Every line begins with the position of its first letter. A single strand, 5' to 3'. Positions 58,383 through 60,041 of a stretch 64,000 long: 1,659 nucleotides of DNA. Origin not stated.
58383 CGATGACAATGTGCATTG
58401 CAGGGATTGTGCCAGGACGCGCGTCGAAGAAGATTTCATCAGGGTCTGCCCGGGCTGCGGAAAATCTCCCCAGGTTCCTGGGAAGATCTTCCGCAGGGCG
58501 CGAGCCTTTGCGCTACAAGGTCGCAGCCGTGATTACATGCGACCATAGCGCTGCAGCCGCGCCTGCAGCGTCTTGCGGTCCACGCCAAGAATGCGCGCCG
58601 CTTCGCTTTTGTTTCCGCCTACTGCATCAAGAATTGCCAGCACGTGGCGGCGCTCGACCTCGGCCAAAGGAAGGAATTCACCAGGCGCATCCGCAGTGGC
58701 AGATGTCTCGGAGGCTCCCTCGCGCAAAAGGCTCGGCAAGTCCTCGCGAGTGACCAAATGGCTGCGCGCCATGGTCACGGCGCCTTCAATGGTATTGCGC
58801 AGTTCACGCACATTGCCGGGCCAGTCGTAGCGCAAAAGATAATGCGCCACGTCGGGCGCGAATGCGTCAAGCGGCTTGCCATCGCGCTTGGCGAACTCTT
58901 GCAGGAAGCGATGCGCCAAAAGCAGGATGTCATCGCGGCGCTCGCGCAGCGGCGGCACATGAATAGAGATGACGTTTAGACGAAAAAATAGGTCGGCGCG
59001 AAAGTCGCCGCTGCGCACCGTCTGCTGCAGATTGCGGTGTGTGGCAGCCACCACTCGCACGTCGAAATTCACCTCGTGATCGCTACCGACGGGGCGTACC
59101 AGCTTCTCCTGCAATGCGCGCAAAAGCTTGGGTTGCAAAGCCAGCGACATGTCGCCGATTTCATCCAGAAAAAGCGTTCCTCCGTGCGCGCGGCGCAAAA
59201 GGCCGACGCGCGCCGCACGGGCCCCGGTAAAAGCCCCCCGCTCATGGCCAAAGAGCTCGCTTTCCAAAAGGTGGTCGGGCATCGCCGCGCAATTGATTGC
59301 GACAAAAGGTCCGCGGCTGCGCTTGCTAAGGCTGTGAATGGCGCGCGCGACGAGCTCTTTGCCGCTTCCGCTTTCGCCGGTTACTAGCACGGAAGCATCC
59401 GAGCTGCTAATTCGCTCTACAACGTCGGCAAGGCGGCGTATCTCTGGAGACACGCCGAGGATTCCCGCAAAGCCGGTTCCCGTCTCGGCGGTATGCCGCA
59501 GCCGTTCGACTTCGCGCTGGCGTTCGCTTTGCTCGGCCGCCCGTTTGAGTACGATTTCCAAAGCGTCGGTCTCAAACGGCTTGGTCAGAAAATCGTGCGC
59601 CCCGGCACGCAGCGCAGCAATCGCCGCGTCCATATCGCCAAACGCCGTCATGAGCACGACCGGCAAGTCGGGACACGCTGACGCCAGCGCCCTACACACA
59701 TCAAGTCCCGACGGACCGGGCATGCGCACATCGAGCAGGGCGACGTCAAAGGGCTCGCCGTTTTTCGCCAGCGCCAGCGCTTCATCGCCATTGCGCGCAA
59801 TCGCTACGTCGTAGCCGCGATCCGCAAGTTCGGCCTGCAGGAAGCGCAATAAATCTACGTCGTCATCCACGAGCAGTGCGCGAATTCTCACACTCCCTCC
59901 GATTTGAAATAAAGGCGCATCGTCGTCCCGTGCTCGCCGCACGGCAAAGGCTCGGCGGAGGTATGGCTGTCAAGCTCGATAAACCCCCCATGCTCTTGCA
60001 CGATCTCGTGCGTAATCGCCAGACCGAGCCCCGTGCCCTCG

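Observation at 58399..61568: Two sigma-54 promoters, each preceded by a related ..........-type palindrome, link an HK/NtrC pair to the adjacent RND efflux operon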

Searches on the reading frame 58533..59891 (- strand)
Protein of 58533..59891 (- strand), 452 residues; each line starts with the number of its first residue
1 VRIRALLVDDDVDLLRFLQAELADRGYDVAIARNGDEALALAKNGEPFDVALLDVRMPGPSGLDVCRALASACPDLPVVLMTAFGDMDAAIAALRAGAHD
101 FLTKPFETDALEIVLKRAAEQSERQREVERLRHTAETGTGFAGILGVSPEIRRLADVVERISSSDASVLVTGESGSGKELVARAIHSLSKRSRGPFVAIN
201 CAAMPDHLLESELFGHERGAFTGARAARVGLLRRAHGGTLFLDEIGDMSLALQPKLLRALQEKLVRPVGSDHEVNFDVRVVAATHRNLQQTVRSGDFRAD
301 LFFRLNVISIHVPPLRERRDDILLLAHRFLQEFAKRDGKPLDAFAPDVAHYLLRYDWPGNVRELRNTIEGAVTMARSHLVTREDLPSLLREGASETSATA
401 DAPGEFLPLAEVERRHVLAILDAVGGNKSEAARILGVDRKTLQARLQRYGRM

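Call 6: search_protein_families(library=pfam, proteins=[window:58533-59891:-])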
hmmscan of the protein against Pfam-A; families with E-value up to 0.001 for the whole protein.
window:58533-59891:- (452 aa): 9 families
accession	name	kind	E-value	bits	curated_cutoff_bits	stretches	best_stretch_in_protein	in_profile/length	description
PF00158.32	Sigma54_activat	-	7e-70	234.5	20.2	1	145-311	2-168/168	Sigma-54 interaction domain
PF25601.1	AAA_lid_14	-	2.4e-27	95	27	1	316-399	1-84/87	AAA+ ATPase lid domain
PF00072.30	Response_reg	-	4.3e-27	94.9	30.2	1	6-112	2-107/111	Response regulator receiver domain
PF14532.12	Sigma54_activ_2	-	3.1e-26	92.7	25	1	145-315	1-138/138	Sigma-54 interaction domain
PF02954.25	HTH_8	-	2.5e-12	46.8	22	1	409-449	2-42/42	Bacterial regulatory protein, Fis family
PF13191.12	AAA_16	-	4.2e-07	31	32.6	1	149-261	7-121/167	AAA ATPase domain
PF07728.20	AAA_5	-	4.5e-06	27.2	22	1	168-287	2-124/139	AAA domain (dynein-related subfamily)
PF01078.27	Mg_chelatase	-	2.1e-05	24.5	20.3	0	223-285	93-155/207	Magnesium chelatase, subunit ChlI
PF13556.12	HTH_30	-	0.00063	19.9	27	0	423-449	10-36/59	PucR C-terminal helix-turn-helix domain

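Call 12: find_related_loci(query=window:58533-59891:-, collection=genome_contigs, flank=6000)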
Query window:58533-59891:- (452 aa) in genome_contigs; peptide patterns used: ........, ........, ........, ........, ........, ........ (x = any residue, [..] = any of these).
172 stretches matched a pattern; 26 encode a relative of the query (tblastn E <= 1e-3); 26 distinct loci.
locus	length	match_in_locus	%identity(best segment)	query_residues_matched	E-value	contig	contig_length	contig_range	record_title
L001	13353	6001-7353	87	1-451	0e+0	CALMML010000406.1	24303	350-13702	MAG TPA_asm: uncultured Myxococcales bacterium isolate SRR5676451_bin.61_CONCOCT_v1.1_MAG genome assembly, contig: ERZ72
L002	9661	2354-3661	87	17-452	0e+0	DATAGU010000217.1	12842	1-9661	MAG TPA_asm: Polyangia bacterium isolate SMAG_U6837 k141_2216575, whole genome shotgun sequence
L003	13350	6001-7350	84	3-452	0e+0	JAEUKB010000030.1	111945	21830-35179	MAG: Myxococcales bacterium isolate new MAG-84 k141_3398521, whole genome shotgun sequence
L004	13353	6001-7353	77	1-451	0e+0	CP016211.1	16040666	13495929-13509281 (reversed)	Minicystis rosea strain DSM 24000 chromosome, complete genome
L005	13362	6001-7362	75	1-451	0e+0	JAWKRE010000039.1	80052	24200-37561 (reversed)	MAG: Polyangiaceae bacterium isolate ABC1.6 ABC1.6.fa-39, whole genome shotgun sequence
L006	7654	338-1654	40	6-449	3e-100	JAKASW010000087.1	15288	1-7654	MAG: Bacteroidetes bacterium isolate YP1.bin85 NODE_3141_length_15288_cov_1.302289, whole genome shotgun sequence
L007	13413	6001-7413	39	4-449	5e-100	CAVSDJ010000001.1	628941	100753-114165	MAG: Blastocatellia bacterium isolate MFD01916.bin.3.112 genome assembly, contig: contig_10089, whole genome shotgun seq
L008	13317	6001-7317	40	6-449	2e-94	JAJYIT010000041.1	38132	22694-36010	MAG: Bacteroidetes bacterium isolate DBS2-1.bin131 NODE_1785_length_38132_cov_6.613735, whole genome shotgun sequence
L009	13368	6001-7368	35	4-450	4e-81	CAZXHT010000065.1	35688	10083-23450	MAG TPA_asm: uncultured Myxococcales bacterium isolate binchicken_co100_415 genome assembly, contig: NODE_1726_length_35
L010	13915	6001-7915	34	2-449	7e-76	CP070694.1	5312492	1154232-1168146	MAG: Desulfobacterales bacterium isolate bin60 chromosome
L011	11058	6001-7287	33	1-449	7e-74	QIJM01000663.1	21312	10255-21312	MAG: Paraglaciecola arctica isolate SZUA-71 Ga0063293_10002075, whole genome shotgun sequence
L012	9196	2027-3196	35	76-452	3e-69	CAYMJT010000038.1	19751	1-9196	MAG TPA_asm: uncultured Bordetella sp. isolate ERP107066_co1_397 genome assembly, contig: NODE_1328_length_19751_cov_7.6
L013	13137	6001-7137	37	85-449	1e-67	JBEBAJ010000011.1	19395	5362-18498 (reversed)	MAG: Pseudomonadota bacterium isolate altamaha_2019_sw_WHONDRS-S19S_0010_F_bin.1 scaffold_424, whole genome shotgun sequ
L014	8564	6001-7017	38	63-385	8e-61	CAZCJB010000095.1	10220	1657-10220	MAG TPA_asm: uncultured Rubrivivax sp. isolate binchicken_co298_359 genome assembly, contig: NODE_12960_length_10220_cov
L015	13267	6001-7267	36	4-142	7e-23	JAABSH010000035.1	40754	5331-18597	MAG: Desulfobacteraceae bacterium isolate S10.Bin129 NODE_35_length_40754_cov_11.1331, whole genome shotgun sequence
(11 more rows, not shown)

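Call 18: find_related_loci(query=window:58533-59891:-, collection=metagenome_contigs, flank=5000)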
Query window:58533-59891:- (452 aa) in metagenome_contigs; peptide patterns used: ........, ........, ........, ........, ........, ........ (x = any residue, [..] = any of these).
249 stretches matched a pattern; 35 encode a relative of the query (tblastn E <= 1e-3); 35 distinct loci.
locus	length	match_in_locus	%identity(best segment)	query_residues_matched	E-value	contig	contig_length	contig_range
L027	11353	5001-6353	86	1-451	0e+0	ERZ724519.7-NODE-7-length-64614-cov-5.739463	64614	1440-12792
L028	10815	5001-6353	87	1-451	0e+0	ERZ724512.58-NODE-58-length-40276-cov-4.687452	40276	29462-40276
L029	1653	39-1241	53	47-446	8e-140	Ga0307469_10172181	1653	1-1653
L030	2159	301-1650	44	4-450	1e-107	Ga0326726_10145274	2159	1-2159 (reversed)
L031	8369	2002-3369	40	3-449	2e-100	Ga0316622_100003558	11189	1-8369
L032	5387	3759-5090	40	6-447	2e-90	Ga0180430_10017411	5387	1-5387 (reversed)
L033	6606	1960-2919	43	144-450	1e-78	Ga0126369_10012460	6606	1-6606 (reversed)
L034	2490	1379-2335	43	144-449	2e-79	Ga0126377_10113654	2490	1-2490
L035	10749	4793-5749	42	144-449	1e-74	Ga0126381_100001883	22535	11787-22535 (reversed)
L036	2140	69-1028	43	144-450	7e-76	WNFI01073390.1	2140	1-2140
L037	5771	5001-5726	48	144-385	5e-73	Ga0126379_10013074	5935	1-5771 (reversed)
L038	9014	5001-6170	36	76-452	5e-72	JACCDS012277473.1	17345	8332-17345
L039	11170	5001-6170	35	76-452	7e-70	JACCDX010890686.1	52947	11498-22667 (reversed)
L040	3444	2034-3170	37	85-449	9e-69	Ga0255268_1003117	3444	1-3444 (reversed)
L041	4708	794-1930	37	85-449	2e-68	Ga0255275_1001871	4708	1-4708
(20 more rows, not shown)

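Call 19: find_homologous_proteins(query=window:58533-59891:-, max_evalue=1e-100)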
Query window:58533-59891:- (452 aa): 4172 proteins with E <= 1e-100 among 8000 candidates; the best 120 are listed.
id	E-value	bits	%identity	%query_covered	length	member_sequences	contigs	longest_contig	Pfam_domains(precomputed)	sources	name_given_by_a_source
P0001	1.2e-289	978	100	100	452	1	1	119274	PF00158.33,PF25601.2,PF02954.26,PF14532.13,PF07728.21,PF00072.31,PF01078.28,PF13191.13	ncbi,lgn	-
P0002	1.1e-250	850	86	100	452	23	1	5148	PF00158.33,PF25601.2,PF02954.26,PF14532.13,PF07728.21,PF00072.31,PF13191.13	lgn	-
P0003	2.4e-249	845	88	100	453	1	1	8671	PF00158.33,PF25601.2,PF02954.26,PF14532.13,PF07728.21,PF00072.31,PF13191.13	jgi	-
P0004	9.7e-246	833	86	96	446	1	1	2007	PF00158.33,PF25601.2,PF02954.26,PF14532.13,PF07728.21,PF00072.31,PF01078.28,PF13191.13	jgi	jgi:two-component system response regulator HydG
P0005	1.4e-244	830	85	100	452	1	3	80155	PF00158.33,PF25601.2,PF02954.26,PF14532.13,PF07728.21,PF00072.31,PF01078.28,PF13191.13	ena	-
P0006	4.8e-244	828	85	100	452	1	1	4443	PF00158.33,PF25601.2,PF02954.26,PF00004.36,PF14532.13,PF07728.21,PF00072.31,PF13191.13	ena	-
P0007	5.5e-244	828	85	100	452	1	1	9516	PF00158.33,PF25601.2,PF02954.26,PF14532.13,PF07728.21,PF00072.31,PF01078.28,PF13191.13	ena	-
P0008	5.7e-244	828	85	100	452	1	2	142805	PF00158.33,PF25601.2,PF02954.26,PF14532.13,PF07728.21,PF00072.31,PF01078.28,PF13191.13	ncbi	ncbi:MAG: sigma-54 dependent transcriptional regulator [Polyangia bacterium]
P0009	1.8e-243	826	85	100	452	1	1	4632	PF00158.33,PF25601.2,PF02954.26,PF14532.13,PF07728.21,PF00072.31,PF01078.28,PF13191.13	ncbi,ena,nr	ncbi:MAG TPA: sigma-54 dependent transcriptional regulator [Pseudomonadota bacterium]|nr:sigma-54 de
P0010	1.8e-243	826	85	100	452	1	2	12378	PF00158.33,PF25601.2,PF02954.26,PF14532.13,PF07728.21,PF00072.31,PF01078.28,PF13191.13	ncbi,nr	ncbi:MAG TPA: sigma-54 dependent transcriptional regulator [Pseudomonadota bacterium]|nr:sigma-54 de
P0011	2.5e-243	826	84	100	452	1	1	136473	PF00158.33,PF25601.2,PF02954.26,PF14532.13,PF07728.21,PF00072.31,PF01078.28,PF13191.13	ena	-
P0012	2.6e-243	825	84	100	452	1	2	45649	PF00158.33,PF25601.2,PF02954.26,PF14532.13,PF07728.21,PF00072.31,PF01078.28,PF13191.13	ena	-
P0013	2.9e-243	825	85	100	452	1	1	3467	PF00158.33,PF25601.2,PF02954.26,PF14532.13,PF07728.21,PF00072.31,PF01078.28,PF13191.13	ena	-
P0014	5.1e-243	825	84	100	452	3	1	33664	PF00158.33,PF25601.2,PF02954.26,PF00004.36,PF14532.13,PF07728.21,PF00072.31,PF13191.13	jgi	-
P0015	9.4e-243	824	84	100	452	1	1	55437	PF00158.33,PF25601.2,PF02954.26,PF14532.13,PF07728.21,PF00072.31,PF01078.28,PF13191.13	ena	-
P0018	9.5e-221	751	79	96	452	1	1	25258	PF00158.33,PF25601.2,PF02954.26,PF14532.13,PF07728.21,PF00072.31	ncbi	-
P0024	3.9e-162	558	59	100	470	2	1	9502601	PF00158.33,PF25601.2,PF02954.26,PF14532.13,PF07728.21,PF00072.31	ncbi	ncbi:MAG: sigma-54 dependent transcriptional regulator [Myxococcales bacterium]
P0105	4.3e-142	492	53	98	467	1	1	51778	PF00158.33,PF25601.2,PF02954.26,PF14532.13,PF07728.21,PF00072.31,PF13191.13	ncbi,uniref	ncbi:sigma-54-dependent transcriptional regulator [Archangium sp.]|uniref:sigma-54-dependent transcr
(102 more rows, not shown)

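Call 20: find_encoding_contigs(protein=P0008, flank=6000, max_places=2)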
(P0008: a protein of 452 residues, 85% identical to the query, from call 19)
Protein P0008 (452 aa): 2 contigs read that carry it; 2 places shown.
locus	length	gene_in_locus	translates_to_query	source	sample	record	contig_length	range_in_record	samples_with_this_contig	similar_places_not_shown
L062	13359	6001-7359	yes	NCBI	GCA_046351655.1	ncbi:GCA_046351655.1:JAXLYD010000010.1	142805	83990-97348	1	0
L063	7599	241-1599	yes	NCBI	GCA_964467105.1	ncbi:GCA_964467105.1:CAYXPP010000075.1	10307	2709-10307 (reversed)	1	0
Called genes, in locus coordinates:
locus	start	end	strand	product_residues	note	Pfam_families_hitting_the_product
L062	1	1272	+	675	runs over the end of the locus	PF00005:ABC_tran, PF00006:ATP-synt_ab (faint), PF02463:SMC_N (faint), PF13191:AAA_16 (faint), PF13555:AAA_29 (faint), PF12848:ABC_tran_Xtn, PF00005:ABC_tran, PF16326:ABC_tran_CTD (weak), +5 more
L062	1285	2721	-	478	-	PF00042:Globin, PF00111:Fer2, PF00211:Guanylate_cyc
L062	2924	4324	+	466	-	PF14033:DUF4246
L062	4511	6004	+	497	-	PF00672:HAMP (weak), PF00512:HisKA, PF02518:HATPase_c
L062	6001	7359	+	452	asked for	PF00072:Response_reg, PF00158:Sigma54_activat, PF01078:Mg_chelatase (faint), PF13191:AAA_16 (weak), PF14532:Sigma54_activ_2, PF07728:AAA_5 (weak), PF25601:AAA_lid_14, PF02954:HTH_8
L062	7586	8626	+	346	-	PF25919:BSH_CusB (faint), PF00364:Biotin_lipoyl (faint), PF25917:BSH_RND (weak), PF25944:Beta-barrel_RND, PF25967:RND-MFP_C (weak), PF25989:YknX_C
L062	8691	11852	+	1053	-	PF00873:ACR_tran, PF03176:MMPL (weak)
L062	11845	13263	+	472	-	PF02321:OEP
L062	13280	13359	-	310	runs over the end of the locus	PF01569:PAP2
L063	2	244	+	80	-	?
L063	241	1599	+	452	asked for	PF00072:Response_reg, PF00158:Sigma54_activat, PF01078:Mg_chelatase (faint), PF13191:AAA_16 (weak), PF14532:Sigma54_activ_2, PF07728:AAA_5 (weak), PF25601:AAA_lid_14, PF02954:HTH_8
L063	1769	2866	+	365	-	PF25919:BSH_CusB (faint), PF00364:Biotin_lipoyl (faint), PF25917:BSH_RND (weak), PF25944:Beta-barrel_RND, PF25967:RND-MFP_C (weak), PF25989:YknX_C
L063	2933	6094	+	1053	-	PF00873:ACR_tran, PF03176:MMPL (weak)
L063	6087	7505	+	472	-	PF02321:OEP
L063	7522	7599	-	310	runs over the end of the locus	PF01569:PAP2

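Call 21: find_encoding_contigs(protein=P0011, flank=6000, max_places=2)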
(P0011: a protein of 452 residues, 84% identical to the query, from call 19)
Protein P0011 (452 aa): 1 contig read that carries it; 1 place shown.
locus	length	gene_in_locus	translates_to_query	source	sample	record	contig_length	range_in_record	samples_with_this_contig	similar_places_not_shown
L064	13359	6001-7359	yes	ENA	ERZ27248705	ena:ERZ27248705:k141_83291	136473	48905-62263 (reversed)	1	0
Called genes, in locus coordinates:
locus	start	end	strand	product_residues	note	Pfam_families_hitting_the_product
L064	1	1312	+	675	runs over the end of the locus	PF00005:ABC_tran, PF00006:ATP-synt_ab (faint), PF02463:SMC_N (faint), PF13191:AAA_16 (faint), PF13555:AAA_29 (faint), PF12848:ABC_tran_Xtn, PF00005:ABC_tran, PF16326:ABC_tran_CTD (weak), +6 more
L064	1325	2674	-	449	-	PF00042:Globin, PF00111:Fer2, PF00211:Guanylate_cyc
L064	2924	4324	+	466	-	PF14033:DUF4246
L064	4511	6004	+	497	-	PF00672:HAMP (weak), PF00512:HisKA, PF02518:HATPase_c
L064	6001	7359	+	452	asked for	PF00072:Response_reg, PF00158:Sigma54_activat, PF01078:Mg_chelatase (faint), PF13191:AAA_16 (weak), PF14532:Sigma54_activ_2, PF07728:AAA_5 (weak), PF25601:AAA_lid_14, PF02954:HTH_8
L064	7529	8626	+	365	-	PF25919:BSH_CusB (faint), PF00364:Biotin_lipoyl (faint), PF25917:BSH_RND (weak), PF25944:Beta-barrel_RND, PF25967:RND-MFP_C (weak), PF25989:YknX_C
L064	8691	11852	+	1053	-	PF00873:ACR_tran, PF03176:MMPL (weak)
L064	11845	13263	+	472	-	PF02321:OEP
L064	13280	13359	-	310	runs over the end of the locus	PF01569:PAP2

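Call 22: find_encoding_contigs(protein=P0018, flank=6000, max_places=2)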
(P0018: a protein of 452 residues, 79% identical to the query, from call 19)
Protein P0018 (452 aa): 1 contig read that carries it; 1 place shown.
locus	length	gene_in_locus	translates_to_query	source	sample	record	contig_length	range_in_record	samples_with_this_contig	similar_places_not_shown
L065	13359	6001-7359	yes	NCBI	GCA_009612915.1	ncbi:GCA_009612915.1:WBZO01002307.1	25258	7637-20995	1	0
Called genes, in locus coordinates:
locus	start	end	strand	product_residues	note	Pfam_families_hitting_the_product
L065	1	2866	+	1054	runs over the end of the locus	PF00873:ACR_tran, PF03176:MMPL (weak)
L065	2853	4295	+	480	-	PF02321:OEP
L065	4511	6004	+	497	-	PF00672:HAMP (weak), PF00512:HisKA, PF02518:HATPase_c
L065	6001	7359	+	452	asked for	PF00072:Response_reg, PF00158:Sigma54_activat, PF14532:Sigma54_activ_2, PF07728:AAA_5 (weak), PF25601:AAA_lid_14, PF02954:HTH_8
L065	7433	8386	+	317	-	PF00512:HisKA (weak), PF02518:HATPase_c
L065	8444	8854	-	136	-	PF08837:DUF1810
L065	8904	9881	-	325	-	-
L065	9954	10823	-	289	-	PF00892:EamA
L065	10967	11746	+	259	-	PF00392:GntR, PF07729:FCD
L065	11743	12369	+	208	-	PF04240:Caroten_synth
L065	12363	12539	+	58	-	-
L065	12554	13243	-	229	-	-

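Call 23: find_encoding_contigs(protein=P0012, flank=6000, max_places=2)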
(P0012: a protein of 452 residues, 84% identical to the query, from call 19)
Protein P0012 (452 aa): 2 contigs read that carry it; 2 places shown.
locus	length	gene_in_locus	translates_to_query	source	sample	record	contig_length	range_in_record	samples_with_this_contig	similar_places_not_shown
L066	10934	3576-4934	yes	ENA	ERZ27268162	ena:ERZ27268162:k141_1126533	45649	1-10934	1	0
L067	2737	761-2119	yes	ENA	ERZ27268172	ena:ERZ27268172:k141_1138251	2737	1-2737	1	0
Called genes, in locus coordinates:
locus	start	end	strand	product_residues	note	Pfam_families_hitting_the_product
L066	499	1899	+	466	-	PF14033:DUF4246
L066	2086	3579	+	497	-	PF00672:HAMP (weak), PF00512:HisKA, PF02518:HATPase_c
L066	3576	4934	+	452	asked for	PF00072:Response_reg, PF00158:Sigma54_activat, PF01078:Mg_chelatase (faint), PF13191:AAA_16 (weak), PF14532:Sigma54_activ_2, PF07728:AAA_5 (weak), PF25601:AAA_lid_14, PF02954:HTH_8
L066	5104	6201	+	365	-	PF25919:BSH_CusB (faint), PF00364:Biotin_lipoyl (faint), PF25917:BSH_RND (weak), PF25944:Beta-barrel_RND, PF25967:RND-MFP_C (weak), PF25989:YknX_C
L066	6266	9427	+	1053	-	PF00873:ACR_tran, PF03176:MMPL (weak)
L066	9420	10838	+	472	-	PF02321:OEP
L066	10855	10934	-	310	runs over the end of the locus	PF01569:PAP2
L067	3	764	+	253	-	PF00512:HisKA, PF02518:HATPase_c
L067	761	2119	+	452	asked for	PF00072:Response_reg, PF00158:Sigma54_activat, PF01078:Mg_chelatase (faint), PF13191:AAA_16 (weak), PF14532:Sigma54_activ_2, PF07728:AAA_5 (weak), PF25601:AAA_lid_14, PF02954:HTH_8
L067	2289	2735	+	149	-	?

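Call 24: find_encoding_contigs(protein=P0014, flank=6000, max_places=2)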
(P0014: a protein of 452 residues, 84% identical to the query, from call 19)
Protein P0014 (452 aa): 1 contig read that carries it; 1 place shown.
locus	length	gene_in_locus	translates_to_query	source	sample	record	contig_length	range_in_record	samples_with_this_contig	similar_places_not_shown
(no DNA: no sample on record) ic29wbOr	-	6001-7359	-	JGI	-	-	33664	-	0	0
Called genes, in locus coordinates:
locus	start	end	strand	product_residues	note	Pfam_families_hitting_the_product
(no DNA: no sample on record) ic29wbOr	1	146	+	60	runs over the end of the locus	PF03966:Trm112p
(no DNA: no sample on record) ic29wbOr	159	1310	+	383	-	-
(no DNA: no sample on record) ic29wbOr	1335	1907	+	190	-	-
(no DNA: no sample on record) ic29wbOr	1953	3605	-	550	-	PF13623:SurA_N_2, PF13624:SurA_N_3, PF13145:Rotamase_2, PF13616:Rotamase_3, PF00639:Rotamase, PF13145:Rotamase_2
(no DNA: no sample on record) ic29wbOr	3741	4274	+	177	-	PF17765:MLTR_LBD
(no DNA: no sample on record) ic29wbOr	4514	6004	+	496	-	PF00672:HAMP (weak), PF00512:HisKA, PF02518:HATPase_c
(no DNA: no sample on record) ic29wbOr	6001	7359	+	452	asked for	PF00072:Response_reg, PF00158:Sigma54_activat, PF13191:AAA_16 (weak), PF14532:Sigma54_activ_2, PF00004:AAA (faint), PF07728:AAA_5 (weak), PF25601:AAA_lid_14, PF02954:HTH_8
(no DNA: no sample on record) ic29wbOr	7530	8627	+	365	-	PF25919:BSH_CusB (faint), PF00364:Biotin_lipoyl (faint), PF25917:BSH_RND (weak), PF25944:Beta-barrel_RND, PF25967:RND-MFP_C (weak), PF25989:YknX_C (weak)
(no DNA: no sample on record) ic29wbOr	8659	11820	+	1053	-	PF00873:ACR_tran, PF03176:MMPL (weak)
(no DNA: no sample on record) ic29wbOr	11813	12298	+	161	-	-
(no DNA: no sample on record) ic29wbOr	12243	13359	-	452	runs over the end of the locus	-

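Call 25: find_encoding_contigs(protein=P0015, flank=6000, max_places=2)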
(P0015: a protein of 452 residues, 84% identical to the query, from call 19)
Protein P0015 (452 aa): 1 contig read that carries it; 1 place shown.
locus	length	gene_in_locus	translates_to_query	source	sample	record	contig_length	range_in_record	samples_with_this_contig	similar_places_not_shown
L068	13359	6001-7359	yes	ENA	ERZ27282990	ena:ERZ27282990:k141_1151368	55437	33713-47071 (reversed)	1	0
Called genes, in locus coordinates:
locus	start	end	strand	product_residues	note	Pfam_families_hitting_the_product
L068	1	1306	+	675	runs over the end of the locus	PF00005:ABC_tran, PF00006:ATP-synt_ab (faint), PF02463:SMC_N (faint), PF13191:AAA_16 (faint), PF13555:AAA_29 (faint), PF12848:ABC_tran_Xtn, PF00005:ABC_tran, PF16326:ABC_tran_CTD (weak), +6 more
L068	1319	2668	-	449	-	PF00042:Globin, PF00111:Fer2, PF00211:Guanylate_cyc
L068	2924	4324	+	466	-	PF14033:DUF4246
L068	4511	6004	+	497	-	PF00672:HAMP (weak), PF00512:HisKA, PF02518:HATPase_c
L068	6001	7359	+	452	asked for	PF00072:Response_reg, PF00158:Sigma54_activat, PF01078:Mg_chelatase (faint), PF13191:AAA_16 (weak), PF14532:Sigma54_activ_2, PF07728:AAA_5 (weak), PF25601:AAA_lid_14, PF02954:HTH_8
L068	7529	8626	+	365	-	PF25919:BSH_CusB (faint), PF00364:Biotin_lipoyl (faint), PF25917:BSH_RND (weak), PF25944:Beta-barrel_RND, PF25967:RND-MFP_C (weak), PF25989:YknX_C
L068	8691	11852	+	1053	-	PF00873:ACR_tran, PF03176:MMPL (weak)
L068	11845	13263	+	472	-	PF02321:OEP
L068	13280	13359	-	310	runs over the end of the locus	PF01569:PAP2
